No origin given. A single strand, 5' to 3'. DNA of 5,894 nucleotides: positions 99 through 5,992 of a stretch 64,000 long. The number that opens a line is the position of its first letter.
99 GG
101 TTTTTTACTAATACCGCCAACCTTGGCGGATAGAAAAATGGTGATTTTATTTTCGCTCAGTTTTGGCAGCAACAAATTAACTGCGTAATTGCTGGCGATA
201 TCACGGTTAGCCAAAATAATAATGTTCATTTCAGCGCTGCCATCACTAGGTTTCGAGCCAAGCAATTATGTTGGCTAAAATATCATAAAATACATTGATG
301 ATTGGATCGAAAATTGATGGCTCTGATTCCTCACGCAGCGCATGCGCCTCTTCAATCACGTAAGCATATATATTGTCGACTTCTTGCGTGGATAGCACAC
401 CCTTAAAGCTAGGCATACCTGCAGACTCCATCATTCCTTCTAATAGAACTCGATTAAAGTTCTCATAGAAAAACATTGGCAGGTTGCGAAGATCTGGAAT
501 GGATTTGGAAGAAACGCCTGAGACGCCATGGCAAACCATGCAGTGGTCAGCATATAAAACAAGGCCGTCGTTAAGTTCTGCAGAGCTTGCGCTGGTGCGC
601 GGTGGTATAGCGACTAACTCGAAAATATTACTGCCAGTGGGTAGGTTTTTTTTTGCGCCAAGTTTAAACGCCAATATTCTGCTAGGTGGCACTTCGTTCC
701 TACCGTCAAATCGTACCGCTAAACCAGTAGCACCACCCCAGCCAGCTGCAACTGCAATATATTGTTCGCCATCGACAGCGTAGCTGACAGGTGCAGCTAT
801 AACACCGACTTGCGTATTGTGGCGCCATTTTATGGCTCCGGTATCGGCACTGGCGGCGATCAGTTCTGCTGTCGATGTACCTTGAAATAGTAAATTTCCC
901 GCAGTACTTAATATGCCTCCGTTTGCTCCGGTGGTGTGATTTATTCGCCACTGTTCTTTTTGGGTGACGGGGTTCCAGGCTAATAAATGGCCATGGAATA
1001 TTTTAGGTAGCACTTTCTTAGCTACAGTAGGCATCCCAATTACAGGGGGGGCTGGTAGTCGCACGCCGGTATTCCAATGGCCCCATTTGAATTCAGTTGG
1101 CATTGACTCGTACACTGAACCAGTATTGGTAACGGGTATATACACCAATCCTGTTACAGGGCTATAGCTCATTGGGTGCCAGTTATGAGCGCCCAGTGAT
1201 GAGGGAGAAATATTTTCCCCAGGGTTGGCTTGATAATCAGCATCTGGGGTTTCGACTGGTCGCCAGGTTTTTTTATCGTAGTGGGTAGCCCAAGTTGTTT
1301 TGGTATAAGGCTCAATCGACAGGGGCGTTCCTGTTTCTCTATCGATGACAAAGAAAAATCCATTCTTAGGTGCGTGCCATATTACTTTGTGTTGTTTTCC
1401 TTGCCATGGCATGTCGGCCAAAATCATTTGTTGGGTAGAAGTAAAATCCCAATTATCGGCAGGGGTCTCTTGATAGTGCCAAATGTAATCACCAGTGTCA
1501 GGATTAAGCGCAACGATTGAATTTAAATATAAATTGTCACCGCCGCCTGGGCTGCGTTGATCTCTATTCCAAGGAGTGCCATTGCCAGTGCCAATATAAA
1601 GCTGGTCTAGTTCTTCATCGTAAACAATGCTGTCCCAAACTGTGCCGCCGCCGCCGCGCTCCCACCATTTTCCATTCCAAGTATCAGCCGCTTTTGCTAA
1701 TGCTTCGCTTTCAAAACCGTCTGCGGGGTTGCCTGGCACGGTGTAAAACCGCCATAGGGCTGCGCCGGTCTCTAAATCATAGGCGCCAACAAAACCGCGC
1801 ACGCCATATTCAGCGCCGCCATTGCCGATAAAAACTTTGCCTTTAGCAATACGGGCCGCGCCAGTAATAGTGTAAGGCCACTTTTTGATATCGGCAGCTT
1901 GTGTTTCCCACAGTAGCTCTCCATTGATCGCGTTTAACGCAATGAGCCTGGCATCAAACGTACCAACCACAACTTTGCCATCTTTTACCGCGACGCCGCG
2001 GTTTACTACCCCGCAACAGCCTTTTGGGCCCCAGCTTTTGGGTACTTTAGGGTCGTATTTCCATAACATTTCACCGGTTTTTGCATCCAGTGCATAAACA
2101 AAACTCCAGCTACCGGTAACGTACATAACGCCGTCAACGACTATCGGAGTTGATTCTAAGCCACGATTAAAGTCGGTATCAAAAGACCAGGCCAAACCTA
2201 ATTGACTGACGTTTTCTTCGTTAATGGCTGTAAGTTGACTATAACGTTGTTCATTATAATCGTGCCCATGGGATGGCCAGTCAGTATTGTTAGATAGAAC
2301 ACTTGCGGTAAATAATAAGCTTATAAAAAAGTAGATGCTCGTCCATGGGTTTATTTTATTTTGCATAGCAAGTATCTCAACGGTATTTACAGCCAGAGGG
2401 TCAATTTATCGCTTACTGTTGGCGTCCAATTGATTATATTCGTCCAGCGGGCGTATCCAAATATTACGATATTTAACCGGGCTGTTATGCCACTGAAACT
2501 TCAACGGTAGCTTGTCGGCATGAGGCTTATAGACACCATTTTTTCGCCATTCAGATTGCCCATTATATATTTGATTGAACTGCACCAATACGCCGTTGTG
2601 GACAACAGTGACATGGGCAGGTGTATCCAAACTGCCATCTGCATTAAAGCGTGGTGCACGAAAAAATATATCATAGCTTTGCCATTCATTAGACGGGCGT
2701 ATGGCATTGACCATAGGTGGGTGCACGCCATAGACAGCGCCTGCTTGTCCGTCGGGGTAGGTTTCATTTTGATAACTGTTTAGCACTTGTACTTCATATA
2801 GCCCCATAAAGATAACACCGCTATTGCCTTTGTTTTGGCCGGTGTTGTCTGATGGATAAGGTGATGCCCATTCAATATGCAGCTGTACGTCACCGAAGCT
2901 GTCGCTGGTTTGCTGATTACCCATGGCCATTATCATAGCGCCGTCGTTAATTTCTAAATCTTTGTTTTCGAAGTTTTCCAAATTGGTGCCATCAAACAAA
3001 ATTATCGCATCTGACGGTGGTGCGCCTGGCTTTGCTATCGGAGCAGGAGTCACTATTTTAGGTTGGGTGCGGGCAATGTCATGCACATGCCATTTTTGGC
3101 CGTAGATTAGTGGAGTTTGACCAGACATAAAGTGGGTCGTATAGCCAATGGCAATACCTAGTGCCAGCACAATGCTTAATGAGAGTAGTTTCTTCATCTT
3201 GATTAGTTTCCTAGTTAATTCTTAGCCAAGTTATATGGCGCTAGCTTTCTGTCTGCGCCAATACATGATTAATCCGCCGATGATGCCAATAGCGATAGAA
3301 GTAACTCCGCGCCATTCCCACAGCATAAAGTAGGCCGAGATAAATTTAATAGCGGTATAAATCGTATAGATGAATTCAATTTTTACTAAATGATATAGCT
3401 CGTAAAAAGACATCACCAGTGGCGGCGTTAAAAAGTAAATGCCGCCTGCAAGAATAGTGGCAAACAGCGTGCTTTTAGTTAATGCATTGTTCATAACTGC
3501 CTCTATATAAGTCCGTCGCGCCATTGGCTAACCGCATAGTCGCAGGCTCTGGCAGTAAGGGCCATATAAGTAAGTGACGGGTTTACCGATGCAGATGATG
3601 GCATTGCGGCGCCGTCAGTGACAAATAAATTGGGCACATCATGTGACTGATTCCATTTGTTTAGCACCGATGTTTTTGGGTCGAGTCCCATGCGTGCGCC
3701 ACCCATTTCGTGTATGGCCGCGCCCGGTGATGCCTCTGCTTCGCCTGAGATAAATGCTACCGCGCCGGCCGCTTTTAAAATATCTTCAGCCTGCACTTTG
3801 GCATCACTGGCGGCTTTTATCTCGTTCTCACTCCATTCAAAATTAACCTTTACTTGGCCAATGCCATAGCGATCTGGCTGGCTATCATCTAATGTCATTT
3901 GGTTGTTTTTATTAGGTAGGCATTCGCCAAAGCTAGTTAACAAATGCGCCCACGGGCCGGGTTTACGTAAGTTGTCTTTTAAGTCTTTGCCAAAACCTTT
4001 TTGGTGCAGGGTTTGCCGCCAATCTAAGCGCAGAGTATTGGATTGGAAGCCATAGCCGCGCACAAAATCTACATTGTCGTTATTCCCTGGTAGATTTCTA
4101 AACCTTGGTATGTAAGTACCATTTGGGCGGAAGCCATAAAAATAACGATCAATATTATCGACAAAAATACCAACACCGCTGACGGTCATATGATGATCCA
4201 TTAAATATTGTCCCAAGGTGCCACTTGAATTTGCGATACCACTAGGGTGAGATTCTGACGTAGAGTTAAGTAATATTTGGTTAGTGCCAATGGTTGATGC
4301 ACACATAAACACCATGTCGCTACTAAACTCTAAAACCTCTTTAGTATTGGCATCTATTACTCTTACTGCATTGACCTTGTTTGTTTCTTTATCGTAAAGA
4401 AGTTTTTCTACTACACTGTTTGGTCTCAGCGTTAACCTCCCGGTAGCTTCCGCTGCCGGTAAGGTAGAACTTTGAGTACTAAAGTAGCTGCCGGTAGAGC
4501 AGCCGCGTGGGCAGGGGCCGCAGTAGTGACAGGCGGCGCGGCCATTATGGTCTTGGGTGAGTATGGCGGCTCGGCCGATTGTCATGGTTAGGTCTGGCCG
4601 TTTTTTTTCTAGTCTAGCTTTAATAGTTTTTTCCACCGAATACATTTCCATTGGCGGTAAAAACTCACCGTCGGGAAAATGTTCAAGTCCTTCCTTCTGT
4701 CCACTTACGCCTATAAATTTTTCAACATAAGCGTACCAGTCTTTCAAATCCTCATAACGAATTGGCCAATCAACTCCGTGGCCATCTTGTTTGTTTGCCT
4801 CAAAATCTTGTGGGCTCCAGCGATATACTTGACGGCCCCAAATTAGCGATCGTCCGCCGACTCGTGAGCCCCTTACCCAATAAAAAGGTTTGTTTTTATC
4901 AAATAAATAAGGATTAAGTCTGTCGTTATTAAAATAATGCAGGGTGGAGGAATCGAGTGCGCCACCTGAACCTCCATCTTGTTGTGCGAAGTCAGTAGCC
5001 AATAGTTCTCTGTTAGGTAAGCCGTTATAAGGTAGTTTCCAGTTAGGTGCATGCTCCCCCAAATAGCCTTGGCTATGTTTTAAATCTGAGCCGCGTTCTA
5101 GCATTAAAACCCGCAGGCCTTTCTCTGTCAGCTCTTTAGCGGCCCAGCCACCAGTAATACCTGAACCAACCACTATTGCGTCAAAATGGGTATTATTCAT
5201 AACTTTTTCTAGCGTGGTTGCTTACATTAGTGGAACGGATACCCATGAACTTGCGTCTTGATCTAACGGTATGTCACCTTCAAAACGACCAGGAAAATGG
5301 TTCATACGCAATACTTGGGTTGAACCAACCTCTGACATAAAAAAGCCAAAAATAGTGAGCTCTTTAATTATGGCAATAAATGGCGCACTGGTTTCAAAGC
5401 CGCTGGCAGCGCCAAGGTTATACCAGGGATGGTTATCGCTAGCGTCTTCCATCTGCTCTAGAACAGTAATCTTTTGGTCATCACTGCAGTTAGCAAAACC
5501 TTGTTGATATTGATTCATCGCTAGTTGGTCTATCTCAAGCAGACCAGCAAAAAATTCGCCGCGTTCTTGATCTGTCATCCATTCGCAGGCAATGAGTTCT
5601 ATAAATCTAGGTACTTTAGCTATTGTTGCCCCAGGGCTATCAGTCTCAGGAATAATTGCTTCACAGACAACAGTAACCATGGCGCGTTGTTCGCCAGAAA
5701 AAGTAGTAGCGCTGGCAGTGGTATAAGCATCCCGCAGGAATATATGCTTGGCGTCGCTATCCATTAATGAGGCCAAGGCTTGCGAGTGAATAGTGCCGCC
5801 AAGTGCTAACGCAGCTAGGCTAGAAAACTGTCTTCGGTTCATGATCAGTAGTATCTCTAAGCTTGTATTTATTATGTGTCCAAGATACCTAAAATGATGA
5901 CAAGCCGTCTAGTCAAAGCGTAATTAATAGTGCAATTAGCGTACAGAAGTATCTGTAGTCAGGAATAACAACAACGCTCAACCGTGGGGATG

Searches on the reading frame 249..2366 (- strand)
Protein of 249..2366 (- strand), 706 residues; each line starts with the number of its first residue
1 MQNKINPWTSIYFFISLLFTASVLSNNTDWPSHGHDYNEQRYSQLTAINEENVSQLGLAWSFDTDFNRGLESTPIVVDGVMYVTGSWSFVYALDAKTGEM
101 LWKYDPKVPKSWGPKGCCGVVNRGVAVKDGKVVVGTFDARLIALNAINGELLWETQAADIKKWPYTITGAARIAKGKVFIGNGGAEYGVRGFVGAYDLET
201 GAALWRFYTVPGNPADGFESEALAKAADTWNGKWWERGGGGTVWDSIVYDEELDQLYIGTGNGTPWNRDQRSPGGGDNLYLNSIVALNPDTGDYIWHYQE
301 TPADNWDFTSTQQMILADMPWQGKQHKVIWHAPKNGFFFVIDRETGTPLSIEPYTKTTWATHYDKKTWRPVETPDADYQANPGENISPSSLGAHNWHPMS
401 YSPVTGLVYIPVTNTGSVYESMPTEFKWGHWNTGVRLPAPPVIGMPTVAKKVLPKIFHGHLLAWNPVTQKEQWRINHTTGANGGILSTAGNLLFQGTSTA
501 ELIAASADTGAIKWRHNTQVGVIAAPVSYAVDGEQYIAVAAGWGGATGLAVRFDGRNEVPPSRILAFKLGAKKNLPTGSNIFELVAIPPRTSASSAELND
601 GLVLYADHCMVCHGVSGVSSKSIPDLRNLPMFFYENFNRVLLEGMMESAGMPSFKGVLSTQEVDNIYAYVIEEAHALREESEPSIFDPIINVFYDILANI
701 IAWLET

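Call 44: search_protein_families(library=pfam, proteins=[window:249-2366:-], max_evalue=0.00001)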
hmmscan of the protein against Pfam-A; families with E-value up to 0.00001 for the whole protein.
window:249-2366:- (706 aa): 4 families
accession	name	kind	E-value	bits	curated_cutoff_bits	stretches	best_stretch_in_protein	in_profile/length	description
PF01011.28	PQQ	-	1.8e-73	248.6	26.7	2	30-349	1-335/595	Glucose/ethanol/alcohol dehydrogenase, beta-propeller domain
PF13360.13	PQQ_2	-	1.9e-22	80.5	27.6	2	59-206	16-143/233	Outer membrane protein assembly factor BamB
PF13570.13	Beta-prop_ACSF4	-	4.8e-12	46.3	133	0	65-158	46-132/329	Beta-alanine-activating enzyme, beta-propeller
PF13442.11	Cytochrome_CBB3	-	1.8e-08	35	27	1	597-670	2-68/68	Cytochrome C oxidase, cbb3-type, subunit III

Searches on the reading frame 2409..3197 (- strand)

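Call 44: search_protein_families(library=pfam, proteins=[window:2409-3197:-], max_evalue=0.00001)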
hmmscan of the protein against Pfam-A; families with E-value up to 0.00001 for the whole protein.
window:2409-3197:- (263 aa): 1 family
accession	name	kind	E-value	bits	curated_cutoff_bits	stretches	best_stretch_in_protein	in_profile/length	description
PF06439.18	3keto-disac_hyd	-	2.3e-32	113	26.8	1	64-249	2-187/187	3-keto-disaccharide hydrolase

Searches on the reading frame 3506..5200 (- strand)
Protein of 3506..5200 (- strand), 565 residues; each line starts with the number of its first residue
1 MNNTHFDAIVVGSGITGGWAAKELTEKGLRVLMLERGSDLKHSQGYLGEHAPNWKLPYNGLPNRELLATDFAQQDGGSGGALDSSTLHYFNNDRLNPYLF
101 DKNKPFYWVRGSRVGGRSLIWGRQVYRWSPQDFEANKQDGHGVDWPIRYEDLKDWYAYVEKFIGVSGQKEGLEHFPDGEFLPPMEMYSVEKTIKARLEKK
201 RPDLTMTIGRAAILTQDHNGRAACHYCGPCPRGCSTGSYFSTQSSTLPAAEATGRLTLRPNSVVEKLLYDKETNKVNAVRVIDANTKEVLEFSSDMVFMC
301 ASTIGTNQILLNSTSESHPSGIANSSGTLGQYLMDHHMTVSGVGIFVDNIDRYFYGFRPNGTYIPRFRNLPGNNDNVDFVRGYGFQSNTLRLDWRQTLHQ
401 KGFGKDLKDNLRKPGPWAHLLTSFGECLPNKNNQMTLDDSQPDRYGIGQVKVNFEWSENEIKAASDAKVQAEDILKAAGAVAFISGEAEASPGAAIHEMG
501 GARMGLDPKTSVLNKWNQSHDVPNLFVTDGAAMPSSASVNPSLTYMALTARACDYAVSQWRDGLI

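Call 44: search_protein_families(library=pfam, proteins=[window:3506-5200:-], max_evalue=0.00001)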
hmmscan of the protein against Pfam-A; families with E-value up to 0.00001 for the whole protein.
window:3506-5200:- (565 aa): 3 families
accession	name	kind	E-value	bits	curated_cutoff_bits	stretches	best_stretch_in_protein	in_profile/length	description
PF05199.19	GMC_oxred_C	-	2.1e-23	83.8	24.6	1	429-548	1-138/139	GMC oxidoreductase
PF00732.25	GMC_oxred_N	-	7e-16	59.1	23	1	10-336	5-216/218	GMC oxidoreductase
PF01266.30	DAO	-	3e-06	27.4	27.9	0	7-43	1-38/353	FAD dependent oxidoreductase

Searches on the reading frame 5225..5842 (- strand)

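Call 44: search_protein_families(library=pfam, proteins=[window:5225-5842:-], max_evalue=0.00001)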
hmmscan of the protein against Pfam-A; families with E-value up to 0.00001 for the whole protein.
window:5225-5842:- (206 aa): 1 family
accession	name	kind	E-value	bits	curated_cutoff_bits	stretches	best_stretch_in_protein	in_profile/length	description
PF13618.11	Gluconate_2-dh3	-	6.5e-26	91.7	23.4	1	51-185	2-135/135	Gluconate 2-dehydrogenase subunit 3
